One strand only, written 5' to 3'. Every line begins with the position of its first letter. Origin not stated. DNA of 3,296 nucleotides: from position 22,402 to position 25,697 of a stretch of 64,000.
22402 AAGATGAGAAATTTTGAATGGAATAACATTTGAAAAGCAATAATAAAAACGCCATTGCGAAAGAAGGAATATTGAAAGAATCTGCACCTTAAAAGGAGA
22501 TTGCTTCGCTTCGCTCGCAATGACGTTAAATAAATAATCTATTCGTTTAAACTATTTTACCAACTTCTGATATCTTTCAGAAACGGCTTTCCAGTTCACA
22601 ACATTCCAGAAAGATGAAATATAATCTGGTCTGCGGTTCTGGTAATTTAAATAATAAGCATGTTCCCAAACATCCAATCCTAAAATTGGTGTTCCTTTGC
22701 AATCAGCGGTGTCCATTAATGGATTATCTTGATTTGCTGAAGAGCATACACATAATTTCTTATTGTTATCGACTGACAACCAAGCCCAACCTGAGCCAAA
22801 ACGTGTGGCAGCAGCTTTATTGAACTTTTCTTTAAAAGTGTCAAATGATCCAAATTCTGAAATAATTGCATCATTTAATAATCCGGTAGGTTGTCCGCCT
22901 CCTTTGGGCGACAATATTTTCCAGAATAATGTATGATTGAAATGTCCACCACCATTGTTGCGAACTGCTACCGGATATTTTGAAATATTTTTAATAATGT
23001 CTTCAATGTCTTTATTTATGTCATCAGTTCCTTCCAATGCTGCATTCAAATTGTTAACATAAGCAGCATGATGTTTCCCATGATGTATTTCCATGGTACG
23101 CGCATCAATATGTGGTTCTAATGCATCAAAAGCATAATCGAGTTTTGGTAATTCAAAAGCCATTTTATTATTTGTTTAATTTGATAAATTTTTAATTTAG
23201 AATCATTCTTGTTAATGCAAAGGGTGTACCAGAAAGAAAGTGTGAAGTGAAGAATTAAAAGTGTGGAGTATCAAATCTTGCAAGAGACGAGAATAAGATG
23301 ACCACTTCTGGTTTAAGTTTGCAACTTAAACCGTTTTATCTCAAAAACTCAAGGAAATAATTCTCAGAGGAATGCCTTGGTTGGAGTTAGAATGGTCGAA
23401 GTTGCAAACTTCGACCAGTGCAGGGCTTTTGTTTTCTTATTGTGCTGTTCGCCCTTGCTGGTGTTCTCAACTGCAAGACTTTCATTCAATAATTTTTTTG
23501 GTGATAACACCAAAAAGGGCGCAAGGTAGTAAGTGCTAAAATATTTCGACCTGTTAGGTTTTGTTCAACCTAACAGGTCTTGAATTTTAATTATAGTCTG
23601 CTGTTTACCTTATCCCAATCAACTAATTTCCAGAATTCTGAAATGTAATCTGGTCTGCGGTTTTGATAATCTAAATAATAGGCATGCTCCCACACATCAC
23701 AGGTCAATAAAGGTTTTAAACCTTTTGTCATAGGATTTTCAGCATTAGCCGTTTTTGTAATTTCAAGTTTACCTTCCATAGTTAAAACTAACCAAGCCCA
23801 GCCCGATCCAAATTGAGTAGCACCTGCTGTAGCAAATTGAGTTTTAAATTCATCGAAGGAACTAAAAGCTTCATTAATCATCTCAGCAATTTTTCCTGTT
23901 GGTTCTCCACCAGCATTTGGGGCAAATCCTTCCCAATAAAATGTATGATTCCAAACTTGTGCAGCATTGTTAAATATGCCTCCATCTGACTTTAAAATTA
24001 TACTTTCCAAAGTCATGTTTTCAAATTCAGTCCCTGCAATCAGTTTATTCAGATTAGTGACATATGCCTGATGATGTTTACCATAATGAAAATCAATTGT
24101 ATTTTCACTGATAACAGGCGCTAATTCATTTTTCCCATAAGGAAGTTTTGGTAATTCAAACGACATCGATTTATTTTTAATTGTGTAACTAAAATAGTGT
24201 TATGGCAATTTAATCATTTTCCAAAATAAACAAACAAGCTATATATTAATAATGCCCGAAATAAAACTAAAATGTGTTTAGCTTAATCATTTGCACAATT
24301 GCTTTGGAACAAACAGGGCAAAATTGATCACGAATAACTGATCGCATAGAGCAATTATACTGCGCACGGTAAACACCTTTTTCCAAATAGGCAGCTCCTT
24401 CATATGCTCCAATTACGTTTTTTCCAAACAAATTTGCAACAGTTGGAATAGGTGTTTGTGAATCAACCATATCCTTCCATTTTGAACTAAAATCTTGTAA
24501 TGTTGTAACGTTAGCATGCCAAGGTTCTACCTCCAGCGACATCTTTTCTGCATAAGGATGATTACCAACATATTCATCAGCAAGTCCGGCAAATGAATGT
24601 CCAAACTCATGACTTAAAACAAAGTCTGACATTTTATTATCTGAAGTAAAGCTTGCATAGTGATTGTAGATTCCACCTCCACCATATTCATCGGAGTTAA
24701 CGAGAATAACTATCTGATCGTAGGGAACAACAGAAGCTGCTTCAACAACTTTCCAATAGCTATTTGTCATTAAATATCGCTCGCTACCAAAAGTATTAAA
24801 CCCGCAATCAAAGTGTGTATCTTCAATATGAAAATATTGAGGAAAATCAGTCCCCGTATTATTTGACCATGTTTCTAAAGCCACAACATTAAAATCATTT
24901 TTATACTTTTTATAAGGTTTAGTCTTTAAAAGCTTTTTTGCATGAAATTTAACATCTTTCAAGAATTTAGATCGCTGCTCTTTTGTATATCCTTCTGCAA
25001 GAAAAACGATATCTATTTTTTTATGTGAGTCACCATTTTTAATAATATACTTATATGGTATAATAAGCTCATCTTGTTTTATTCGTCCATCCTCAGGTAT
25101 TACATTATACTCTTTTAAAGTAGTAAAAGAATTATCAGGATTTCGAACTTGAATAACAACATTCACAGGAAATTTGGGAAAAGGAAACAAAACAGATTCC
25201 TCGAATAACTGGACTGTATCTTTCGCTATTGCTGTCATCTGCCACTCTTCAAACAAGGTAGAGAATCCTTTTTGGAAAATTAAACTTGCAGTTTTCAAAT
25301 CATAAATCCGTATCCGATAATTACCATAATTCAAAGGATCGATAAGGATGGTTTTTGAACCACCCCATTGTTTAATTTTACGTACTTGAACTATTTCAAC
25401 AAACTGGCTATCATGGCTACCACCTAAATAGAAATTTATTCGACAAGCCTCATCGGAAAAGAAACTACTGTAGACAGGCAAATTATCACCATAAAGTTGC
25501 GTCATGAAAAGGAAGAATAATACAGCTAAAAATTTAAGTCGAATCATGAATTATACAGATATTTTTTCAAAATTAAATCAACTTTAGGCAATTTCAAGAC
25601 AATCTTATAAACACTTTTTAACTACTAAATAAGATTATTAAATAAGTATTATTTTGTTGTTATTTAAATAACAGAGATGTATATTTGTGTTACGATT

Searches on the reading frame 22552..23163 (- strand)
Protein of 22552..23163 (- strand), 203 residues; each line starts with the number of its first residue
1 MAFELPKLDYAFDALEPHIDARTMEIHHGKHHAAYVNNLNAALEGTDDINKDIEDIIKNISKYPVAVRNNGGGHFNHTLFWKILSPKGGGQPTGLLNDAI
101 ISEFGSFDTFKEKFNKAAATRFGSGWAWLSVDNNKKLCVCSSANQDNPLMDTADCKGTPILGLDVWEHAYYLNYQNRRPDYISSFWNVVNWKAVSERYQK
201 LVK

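Call 64: search_protein_families(library=pfam, proteins=[window:22552-23163:-], max_evalue=0.0001)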
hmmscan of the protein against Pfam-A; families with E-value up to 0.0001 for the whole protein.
window:22552-23163:- (203 aa): 2 families
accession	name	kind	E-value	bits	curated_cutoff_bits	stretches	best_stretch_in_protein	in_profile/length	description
PF02777.23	Sod_Fe_C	-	1.3e-42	144.4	20.9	1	92-197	1-102/102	Iron/manganese superoxide dismutases, C-terminal domain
PF00081.27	Sod_Fe_N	-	5.5e-33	113.7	27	1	3-85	2-82/82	Iron/manganese superoxide dismutases, alpha-hairpin domain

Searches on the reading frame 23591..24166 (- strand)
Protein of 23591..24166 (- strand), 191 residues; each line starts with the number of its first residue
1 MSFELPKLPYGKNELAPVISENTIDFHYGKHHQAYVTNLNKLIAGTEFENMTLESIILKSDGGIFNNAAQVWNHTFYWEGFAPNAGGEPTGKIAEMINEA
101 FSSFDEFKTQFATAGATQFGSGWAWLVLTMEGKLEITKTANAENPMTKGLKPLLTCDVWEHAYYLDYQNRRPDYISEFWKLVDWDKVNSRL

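Call 64: search_protein_families(library=pfam, proteins=[window:23591-24166:-], max_evalue=0.0001)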
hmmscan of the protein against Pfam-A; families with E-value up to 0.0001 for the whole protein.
window:23591-24166:- (191 aa): 2 families
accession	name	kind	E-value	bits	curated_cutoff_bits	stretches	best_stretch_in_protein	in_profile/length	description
PF02777.23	Sod_Fe_C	-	3.2e-44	149.6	20.9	1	89-190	1-102/102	Iron/manganese superoxide dismutases, C-terminal domain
PF00081.27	Sod_Fe_N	-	2.7e-30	105.1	27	1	2-80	1-80/82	Iron/manganese superoxide dismutases, alpha-hairpin domain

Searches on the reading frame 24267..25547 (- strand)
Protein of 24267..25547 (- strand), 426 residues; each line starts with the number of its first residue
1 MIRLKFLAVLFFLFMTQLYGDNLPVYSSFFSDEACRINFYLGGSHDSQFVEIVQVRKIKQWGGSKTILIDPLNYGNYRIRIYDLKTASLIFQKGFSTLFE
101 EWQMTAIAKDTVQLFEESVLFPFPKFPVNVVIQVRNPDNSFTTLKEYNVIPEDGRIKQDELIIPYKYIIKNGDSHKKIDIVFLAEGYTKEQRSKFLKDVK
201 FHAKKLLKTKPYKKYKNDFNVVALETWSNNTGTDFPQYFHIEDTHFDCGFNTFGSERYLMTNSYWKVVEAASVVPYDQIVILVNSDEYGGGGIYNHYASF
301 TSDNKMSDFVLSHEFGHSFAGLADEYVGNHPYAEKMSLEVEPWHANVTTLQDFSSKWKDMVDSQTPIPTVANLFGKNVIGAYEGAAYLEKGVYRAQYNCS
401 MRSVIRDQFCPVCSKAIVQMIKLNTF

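Call 63: search_protein_families(library=ncbifam, proteins=[window:24267-25547:-], max_evalue=1e-40)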
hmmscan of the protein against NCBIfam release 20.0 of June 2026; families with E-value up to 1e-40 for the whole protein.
window:24267-25547:- (426 aa): 0 families

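Call 64: search_protein_families(library=pfam, proteins=[window:24267-25547:-], max_evalue=0.0001)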
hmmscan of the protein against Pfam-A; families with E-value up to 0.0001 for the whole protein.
window:24267-25547:- (426 aa): 2 families
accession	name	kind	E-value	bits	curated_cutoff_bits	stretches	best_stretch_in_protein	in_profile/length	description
PF09471.16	Peptidase_M64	-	9.5e-66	222.4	26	2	168-369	3-205/302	IgA Peptidase M64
PF16217.10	M64_N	-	8.5e-33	113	27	1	26-143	2-119/122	Peptidase M64 N-terminus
